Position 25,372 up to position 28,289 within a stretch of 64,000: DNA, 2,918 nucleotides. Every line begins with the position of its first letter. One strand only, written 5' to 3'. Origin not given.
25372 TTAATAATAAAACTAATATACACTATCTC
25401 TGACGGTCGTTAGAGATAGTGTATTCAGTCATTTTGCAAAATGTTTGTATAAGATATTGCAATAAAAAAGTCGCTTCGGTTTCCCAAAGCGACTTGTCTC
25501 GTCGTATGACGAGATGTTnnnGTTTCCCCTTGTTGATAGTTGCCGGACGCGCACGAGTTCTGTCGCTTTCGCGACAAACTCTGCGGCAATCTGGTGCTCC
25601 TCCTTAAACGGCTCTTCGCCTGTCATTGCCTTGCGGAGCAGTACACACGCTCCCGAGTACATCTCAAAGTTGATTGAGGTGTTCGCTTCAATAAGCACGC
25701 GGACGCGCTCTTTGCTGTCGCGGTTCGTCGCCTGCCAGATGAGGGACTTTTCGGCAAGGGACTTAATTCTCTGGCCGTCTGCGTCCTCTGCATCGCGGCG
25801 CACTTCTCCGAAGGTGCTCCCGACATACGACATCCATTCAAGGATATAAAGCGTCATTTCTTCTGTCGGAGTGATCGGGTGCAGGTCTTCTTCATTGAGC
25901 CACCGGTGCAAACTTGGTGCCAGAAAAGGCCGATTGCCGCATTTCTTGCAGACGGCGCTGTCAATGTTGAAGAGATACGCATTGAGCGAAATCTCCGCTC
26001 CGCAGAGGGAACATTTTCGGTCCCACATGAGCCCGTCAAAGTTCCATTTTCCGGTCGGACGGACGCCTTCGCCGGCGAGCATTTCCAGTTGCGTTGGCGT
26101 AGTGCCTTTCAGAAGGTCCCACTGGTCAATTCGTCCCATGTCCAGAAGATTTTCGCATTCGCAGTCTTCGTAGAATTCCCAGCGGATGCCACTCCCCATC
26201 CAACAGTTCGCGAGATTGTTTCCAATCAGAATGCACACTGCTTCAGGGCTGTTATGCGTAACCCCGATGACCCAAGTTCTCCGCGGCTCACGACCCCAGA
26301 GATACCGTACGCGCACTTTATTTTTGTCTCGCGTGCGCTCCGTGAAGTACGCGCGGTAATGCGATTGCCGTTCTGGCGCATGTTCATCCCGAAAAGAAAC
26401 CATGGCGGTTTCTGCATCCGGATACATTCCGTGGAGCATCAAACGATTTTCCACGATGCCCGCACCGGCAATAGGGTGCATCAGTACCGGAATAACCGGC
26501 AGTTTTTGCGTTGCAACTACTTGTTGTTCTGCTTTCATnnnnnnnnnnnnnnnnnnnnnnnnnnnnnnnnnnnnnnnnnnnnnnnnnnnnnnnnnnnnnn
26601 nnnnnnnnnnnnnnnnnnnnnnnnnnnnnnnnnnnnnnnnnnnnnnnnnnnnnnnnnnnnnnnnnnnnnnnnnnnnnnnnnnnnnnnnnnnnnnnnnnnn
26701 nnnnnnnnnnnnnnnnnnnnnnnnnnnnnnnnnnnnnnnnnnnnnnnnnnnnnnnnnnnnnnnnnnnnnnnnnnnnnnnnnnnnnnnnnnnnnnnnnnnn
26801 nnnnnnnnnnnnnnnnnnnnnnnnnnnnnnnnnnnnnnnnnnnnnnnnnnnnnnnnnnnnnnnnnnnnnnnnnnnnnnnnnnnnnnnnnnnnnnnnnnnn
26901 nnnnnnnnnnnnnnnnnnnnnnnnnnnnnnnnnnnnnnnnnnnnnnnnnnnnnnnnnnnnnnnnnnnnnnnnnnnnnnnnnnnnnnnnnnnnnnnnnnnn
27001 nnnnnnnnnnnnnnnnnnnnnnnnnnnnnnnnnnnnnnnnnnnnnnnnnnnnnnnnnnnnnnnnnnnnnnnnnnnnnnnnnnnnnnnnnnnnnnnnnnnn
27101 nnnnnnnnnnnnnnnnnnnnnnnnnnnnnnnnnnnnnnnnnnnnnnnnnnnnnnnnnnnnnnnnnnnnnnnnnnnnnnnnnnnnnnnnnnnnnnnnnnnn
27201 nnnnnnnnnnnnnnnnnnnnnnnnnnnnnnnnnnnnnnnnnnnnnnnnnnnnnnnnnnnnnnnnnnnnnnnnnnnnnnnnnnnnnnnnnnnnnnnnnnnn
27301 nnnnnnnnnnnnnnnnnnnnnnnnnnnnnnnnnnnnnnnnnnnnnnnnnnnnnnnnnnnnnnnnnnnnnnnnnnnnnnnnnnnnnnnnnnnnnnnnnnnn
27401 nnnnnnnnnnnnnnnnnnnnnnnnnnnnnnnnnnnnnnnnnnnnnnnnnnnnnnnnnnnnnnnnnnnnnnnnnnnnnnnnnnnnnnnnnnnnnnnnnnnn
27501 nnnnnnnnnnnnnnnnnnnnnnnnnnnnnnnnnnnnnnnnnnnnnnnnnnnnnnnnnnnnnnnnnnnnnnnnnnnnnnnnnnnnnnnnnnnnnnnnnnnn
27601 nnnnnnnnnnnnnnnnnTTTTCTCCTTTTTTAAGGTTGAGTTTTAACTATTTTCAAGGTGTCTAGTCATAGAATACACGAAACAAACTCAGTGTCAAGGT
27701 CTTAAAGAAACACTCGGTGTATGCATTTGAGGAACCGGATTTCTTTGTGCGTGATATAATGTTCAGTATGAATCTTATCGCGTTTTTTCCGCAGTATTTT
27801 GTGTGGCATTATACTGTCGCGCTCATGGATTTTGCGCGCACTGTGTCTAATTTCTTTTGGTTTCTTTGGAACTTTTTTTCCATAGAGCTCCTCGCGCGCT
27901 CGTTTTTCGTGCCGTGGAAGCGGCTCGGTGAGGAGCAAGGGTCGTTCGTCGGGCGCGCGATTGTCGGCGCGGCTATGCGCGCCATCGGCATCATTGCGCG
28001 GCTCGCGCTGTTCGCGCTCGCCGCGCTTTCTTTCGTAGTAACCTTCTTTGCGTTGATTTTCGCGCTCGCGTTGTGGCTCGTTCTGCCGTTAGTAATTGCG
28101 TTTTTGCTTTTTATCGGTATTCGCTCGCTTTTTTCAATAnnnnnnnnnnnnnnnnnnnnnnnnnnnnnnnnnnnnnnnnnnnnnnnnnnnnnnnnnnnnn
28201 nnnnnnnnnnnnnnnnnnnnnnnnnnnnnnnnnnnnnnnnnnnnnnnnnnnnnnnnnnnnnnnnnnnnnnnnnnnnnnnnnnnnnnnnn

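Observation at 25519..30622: Unrecognised four-gene module: two tandem paralogous Zn-ribbon proteins divergent from a membrane protein coupled to a membrane-anchored pseudo-two-domain Clp ATPase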

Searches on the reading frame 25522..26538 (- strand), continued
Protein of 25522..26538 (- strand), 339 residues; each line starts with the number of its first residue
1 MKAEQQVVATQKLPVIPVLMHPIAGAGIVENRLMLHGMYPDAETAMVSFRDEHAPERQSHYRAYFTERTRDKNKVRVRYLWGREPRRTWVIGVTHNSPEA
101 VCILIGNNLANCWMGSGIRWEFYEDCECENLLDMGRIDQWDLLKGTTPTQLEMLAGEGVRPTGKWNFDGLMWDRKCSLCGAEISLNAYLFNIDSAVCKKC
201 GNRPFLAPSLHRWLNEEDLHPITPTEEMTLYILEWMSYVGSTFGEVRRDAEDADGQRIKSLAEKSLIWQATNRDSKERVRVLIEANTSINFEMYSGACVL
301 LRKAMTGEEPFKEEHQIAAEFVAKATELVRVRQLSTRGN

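Call 82: find_encoding_contigs(protein=P0039, flank=8000, max_places=3)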
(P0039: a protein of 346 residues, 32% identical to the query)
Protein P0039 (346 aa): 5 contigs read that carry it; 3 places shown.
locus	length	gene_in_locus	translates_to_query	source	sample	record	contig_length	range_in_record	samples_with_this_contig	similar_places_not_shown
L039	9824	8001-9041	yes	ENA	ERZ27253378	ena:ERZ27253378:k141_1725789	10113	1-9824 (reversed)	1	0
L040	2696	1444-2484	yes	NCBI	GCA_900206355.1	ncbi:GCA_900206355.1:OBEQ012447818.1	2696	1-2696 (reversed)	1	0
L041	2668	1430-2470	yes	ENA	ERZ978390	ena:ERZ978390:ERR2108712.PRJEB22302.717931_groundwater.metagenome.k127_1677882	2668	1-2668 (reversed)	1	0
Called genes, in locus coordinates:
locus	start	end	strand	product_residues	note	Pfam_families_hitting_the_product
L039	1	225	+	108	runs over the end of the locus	PF00584:SecE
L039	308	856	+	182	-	PF02357:NusG, PF00467:KOW (weak)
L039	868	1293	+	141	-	PF03946:Ribosomal_L11_N, PF00298:Ribosomal_L11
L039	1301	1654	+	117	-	-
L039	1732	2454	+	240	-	PF00687:Ribosomal_L1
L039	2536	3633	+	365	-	PF06559:DCD_N, PF22769:DCD, PF22569:DCD_C, PF22769:DCD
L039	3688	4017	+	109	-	-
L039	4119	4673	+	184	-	PF13238:AAA_18 (weak), PF13207:AAA_17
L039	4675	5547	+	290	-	PF00303:Thymidylat_synt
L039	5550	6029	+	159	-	PF00186:DHFR_1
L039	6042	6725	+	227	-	PF02223:Thymidylate_kin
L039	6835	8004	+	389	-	-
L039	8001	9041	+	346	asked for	-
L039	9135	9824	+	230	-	?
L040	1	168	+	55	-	?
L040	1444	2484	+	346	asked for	-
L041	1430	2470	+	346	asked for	-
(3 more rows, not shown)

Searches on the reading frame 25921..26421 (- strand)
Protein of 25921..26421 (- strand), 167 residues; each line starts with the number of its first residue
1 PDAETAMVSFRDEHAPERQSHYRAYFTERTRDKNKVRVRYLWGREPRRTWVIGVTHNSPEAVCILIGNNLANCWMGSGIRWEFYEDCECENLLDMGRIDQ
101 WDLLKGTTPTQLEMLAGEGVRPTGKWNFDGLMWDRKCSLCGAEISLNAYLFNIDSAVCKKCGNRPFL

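Call 52: predict_structure(alignment_id=A4)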
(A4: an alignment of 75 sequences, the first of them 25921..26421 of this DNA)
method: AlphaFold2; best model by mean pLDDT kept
length: 167 residues; sequences in the alignment: 75
mean_pLDDT: 91.7   pTM: 0.84
mean pLDDT of the five models: 91.7, 91.7, 91.5, 91.0, 90.8
residues with pLDDT >= 90: 119; 70-90: 42; 50-70: 6; < 50: 0
segments of 3 or more residues with pLDDT < 50: none
pLDDT, mean of each block of 10 residues (from residue 1): 84 95 97 98 91 98 98 92 97 96 95 97 93 87 82 77 77
secondary structure, 60 per line:
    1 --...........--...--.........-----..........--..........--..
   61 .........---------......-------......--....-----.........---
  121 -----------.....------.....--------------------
elements in order: H3-13 E21-29 E35-44 E47-56 H59-69 E79-84 E92-97 H100-103 H109-117 E132-136 E143-147

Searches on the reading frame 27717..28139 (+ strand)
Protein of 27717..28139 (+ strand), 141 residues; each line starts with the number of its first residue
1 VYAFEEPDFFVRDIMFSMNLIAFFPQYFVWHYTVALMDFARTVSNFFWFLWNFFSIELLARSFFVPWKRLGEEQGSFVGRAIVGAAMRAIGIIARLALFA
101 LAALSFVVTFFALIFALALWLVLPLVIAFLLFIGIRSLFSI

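Call 4: search_protein_families(library=pfam, proteins=[window:27717-28139:+], max_evalue=1)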
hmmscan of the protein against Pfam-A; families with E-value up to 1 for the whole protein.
window:27717-28139:+ (141 aa): 0 families

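Call 5: search_protein_families(library=ncbifam, proteins=[window:27717-28139:+], max_evalue=1)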
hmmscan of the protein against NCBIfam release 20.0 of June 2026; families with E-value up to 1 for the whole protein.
window:27717-28139:+ (141 aa): 0 families

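Call 6: search_protein_families(library=padloc, proteins=[window:27717-28139:+], max_evalue=1)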
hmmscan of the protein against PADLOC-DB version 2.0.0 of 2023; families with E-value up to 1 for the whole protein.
window:27717-28139:+ (141 aa): 0 families

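Call 7: search_protein_families(library=phrogs, proteins=[window:27717-28139:+], max_evalue=1)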
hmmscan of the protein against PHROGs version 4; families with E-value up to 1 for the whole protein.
window:27717-28139:+ (141 aa): 0 families
